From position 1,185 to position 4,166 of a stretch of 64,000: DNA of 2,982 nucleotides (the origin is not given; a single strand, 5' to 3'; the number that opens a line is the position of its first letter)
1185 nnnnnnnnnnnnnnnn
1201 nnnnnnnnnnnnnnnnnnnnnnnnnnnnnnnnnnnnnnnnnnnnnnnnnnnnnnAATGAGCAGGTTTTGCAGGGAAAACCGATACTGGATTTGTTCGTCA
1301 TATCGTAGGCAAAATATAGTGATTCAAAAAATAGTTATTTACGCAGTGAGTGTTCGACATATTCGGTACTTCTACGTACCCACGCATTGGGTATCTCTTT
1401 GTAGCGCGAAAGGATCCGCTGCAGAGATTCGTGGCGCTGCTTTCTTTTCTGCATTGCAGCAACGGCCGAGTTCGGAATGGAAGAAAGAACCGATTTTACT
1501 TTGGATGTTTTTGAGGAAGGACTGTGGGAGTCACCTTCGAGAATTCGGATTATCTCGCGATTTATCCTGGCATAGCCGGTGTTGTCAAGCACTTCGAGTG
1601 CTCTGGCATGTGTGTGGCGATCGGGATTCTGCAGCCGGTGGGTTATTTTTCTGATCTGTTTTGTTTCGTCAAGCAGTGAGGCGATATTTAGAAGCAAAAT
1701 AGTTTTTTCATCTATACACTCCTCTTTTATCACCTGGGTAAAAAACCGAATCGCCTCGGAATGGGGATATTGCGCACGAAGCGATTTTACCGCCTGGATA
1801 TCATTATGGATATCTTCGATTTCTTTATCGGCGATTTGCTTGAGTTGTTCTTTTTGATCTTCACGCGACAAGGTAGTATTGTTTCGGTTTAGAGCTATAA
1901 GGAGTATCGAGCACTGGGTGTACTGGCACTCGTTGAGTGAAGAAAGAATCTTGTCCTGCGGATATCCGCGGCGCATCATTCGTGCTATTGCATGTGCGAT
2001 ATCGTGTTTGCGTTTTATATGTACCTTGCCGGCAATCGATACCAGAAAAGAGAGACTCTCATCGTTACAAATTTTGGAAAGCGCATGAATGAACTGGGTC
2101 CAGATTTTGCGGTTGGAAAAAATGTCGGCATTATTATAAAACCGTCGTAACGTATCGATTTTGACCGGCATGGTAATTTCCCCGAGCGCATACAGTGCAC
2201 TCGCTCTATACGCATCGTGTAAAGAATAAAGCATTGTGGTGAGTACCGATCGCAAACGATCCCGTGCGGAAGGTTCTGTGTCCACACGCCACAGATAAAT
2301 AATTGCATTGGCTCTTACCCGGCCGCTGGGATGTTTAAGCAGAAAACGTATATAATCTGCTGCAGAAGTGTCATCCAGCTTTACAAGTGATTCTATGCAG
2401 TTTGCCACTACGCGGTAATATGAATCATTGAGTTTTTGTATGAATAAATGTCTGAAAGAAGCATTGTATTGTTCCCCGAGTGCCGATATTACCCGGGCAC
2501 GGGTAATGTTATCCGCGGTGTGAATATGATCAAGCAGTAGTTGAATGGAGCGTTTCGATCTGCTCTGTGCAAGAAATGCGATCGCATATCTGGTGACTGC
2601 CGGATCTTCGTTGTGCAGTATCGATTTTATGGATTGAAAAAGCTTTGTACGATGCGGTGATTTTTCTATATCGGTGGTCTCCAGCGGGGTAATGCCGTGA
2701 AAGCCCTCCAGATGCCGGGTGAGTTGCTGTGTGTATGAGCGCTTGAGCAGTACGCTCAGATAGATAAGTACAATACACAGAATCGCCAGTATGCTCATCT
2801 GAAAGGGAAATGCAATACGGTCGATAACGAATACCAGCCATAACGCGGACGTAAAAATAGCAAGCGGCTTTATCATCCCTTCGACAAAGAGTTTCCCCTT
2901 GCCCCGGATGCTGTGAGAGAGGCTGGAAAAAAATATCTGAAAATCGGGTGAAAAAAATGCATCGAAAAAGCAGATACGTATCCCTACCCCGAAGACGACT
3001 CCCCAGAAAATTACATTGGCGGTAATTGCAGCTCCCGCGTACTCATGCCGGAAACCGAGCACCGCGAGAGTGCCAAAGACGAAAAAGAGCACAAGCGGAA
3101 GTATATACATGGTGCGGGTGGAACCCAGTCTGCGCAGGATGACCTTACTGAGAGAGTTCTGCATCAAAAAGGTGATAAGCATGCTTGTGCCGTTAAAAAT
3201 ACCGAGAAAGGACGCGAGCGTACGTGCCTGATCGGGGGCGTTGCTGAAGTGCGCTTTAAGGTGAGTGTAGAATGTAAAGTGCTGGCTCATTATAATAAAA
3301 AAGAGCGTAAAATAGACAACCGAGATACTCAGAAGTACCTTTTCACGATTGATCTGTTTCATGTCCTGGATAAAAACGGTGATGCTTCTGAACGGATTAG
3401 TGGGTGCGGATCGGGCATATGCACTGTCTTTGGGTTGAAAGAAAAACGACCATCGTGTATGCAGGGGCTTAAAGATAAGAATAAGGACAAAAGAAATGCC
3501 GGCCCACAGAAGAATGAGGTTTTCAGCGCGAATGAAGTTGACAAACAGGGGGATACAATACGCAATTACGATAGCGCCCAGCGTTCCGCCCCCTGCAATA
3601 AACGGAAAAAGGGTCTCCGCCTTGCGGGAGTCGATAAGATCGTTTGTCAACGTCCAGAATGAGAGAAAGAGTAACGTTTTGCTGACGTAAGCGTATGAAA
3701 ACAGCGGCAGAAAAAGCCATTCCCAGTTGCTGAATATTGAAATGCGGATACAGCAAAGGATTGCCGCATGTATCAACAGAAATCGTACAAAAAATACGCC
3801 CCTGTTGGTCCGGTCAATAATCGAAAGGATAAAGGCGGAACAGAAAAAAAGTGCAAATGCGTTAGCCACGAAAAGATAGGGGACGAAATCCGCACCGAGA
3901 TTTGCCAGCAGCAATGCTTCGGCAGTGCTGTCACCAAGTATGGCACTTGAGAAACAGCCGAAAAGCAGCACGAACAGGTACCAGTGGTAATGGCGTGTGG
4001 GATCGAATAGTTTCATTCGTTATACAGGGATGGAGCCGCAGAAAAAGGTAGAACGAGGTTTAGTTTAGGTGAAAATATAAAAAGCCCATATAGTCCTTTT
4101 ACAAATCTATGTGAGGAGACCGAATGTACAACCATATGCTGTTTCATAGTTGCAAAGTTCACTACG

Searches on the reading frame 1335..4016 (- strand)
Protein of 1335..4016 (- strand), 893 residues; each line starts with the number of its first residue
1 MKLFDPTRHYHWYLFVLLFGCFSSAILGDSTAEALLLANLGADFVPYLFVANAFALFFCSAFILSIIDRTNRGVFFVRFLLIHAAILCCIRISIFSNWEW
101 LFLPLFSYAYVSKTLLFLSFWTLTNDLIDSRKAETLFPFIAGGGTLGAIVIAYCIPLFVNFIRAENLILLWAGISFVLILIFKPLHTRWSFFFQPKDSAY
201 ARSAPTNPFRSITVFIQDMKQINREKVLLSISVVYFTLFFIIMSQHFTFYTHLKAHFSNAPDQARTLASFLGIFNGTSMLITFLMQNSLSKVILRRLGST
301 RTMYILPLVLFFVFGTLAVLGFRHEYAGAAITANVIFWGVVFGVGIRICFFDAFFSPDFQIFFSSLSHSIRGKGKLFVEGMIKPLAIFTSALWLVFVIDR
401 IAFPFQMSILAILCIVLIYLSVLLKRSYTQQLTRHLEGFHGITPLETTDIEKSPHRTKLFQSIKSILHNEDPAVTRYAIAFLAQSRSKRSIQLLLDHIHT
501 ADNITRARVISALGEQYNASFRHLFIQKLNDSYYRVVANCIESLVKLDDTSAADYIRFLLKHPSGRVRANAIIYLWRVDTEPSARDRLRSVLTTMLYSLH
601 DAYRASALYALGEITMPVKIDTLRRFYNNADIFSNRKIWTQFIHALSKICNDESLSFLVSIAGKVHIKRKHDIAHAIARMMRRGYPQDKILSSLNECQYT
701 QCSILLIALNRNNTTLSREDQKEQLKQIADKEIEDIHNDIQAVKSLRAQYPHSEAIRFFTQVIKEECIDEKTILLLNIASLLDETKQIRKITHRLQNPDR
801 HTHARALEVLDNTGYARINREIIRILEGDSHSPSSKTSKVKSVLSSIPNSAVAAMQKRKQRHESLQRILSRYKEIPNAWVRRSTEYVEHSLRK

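Call 41: search_protein_families(library=pfam, proteins=[window:1335-4016:-])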
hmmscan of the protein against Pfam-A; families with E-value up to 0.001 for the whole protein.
window:1335-4016:- (893 aa): 4 families
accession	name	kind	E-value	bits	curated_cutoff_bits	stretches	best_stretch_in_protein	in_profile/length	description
PF13646.12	HEAT_2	-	5.2e-21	75.2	27.7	2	525-593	4-72/88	HEAT repeats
PF05817.20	Ribophorin_II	-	9.7e-05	22.6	23.4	1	716-796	78-162/240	Ribophorin II N-terminal domain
PF02985.28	HEAT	-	0.00076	20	23.5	0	524-547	4-27/31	HEAT repeat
PF03130.22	HEAT_PBS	-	0.00094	20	20.9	0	604-627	2-25/27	PBS lyase HEAT-like repeat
